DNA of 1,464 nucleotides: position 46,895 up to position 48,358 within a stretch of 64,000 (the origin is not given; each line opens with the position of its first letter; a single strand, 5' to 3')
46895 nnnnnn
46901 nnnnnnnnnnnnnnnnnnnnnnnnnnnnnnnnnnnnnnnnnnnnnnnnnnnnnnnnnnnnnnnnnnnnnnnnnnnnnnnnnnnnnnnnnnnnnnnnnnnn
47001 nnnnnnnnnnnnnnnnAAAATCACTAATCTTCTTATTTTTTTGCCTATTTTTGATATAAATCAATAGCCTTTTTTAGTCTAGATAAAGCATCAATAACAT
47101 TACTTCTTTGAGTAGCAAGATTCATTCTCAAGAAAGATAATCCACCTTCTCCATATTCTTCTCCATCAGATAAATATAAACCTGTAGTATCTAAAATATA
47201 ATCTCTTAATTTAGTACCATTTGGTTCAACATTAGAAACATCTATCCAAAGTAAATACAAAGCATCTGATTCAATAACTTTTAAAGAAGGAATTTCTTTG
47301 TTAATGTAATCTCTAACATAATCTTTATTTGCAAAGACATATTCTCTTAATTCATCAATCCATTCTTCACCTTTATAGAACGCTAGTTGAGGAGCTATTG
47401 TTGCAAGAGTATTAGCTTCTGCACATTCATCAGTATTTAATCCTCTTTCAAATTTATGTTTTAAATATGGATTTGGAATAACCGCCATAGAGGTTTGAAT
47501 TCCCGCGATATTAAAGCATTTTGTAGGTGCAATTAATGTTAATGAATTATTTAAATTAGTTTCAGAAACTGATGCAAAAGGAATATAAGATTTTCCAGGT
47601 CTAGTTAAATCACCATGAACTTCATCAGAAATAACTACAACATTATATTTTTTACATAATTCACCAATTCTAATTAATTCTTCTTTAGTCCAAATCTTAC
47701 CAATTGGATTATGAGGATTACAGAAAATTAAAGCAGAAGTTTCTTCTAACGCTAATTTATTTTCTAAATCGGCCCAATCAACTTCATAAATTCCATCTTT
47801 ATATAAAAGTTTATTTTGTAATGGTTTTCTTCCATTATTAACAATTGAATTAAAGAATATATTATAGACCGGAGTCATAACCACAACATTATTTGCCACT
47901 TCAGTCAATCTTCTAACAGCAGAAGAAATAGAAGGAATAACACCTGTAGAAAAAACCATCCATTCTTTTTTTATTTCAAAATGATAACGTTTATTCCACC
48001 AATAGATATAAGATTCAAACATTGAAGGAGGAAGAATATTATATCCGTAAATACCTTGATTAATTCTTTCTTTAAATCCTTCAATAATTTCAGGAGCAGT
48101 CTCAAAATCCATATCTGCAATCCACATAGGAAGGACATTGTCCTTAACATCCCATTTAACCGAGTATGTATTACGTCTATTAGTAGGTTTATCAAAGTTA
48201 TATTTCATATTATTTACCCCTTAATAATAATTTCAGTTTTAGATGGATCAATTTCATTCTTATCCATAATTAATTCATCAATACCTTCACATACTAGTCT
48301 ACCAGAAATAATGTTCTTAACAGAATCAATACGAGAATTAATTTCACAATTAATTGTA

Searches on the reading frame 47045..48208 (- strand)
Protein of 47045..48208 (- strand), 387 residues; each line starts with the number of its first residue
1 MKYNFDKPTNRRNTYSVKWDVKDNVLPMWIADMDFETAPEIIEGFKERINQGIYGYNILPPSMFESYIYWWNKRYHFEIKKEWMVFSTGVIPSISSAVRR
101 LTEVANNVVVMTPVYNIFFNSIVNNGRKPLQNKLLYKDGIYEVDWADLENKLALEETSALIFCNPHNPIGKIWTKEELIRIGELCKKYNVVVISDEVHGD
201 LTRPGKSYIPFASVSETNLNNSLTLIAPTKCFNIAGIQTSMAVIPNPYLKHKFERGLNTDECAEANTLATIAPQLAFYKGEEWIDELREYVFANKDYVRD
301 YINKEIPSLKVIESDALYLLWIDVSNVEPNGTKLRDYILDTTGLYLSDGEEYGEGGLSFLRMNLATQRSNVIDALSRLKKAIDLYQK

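Call 3: search_protein_families(library=pfam, proteins=[window:47045-48208:-], max_evalue=0.01)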
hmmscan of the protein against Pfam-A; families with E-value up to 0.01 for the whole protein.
window:47045-48208:- (387 aa): 1 family
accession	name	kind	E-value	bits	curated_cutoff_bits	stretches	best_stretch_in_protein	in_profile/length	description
PF00155.27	Aminotran_1_2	-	4.5e-29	102.2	19.7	1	32-375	10-358/361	Aminotransferase class I and II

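Call 4: search_protein_families(library=ncbifam, proteins=[window:47045-48208:-], max_evalue=0.01)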
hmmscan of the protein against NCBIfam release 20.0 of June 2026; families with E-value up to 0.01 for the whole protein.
window:47045-48208:- (387 aa): 67 families (the best 25 are shown)
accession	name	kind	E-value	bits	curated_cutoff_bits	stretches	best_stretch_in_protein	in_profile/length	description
TIGR04350.1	C_S_lyase_PatB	subfamily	6e-120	400.7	340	1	5-382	1-383/384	PatB family C-S lyase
NF004975.0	PRK06348.1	equivalog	5e-29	101.5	549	1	22-380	28-381/384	pyridoxal phosphate-dependent aminotransferase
NF041364.1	GntC_guanitoxin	equivalog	5.3e-26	91.3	415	1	73-380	52-355/356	guanitoxin biosynthesis PLP-dependent (S)-gamma-hydroxy-L-arginine cyclodehydratase GntC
NF004770.0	PRK06108.1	subfamily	3.3e-25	88.7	422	1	22-382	35-392/396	pyridoxal phosphate-dependent aminotransferase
NF005855.0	PRK07777.1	equivalog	1.4e-24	87.1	553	1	74-328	81-330/391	pyridoxal phosphate-dependent aminotransferase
NF006229.0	PRK08361.1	equivalog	2.4e-24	86.1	624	1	23-383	33-389/391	aspartate aminotransferase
NF005816.0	PRK07682.1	equivalog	2.4e-24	85.7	620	1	23-383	29-384/390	aminotransferase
TIGR01265.1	tyr_nico_aTase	subfamily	3.1e-20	72.5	292.45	1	68-381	83-398/403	tyrosine/nicotianamine family aminotransferase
NF005744.0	PRK07568.1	subfamily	3.5e-20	72.2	389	1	63-387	71-395/398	pyridoxal phosphate-dependent aminotransferase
NF041091.1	asp_aminotase_Arch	equivalog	3.7e-20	72.1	550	1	25-381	29-374/376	aspartate aminotransferase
NF005817.0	PRK07683.1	equivalog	1.2e-19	70.3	575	1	22-382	27-381/387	aminotransferase A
NF006488.0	PRK08912.1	equivalog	2.1e-19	69.8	498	1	77-331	84-329/387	aminotransferase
NF006756.0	PRK09276.1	subfamily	3.4e-19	69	507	1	24-381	32-385/387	LL-diaminopimelate aminotransferase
NF006569.0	PRK09082.1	subfamily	3.5e-19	69.2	420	1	34-328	41-330/386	methionine aminotransferase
TIGR03540.1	DapC_direct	equivalog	7.1e-19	68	593.25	1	24-380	30-382/383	LL-diaminopimelate aminotransferase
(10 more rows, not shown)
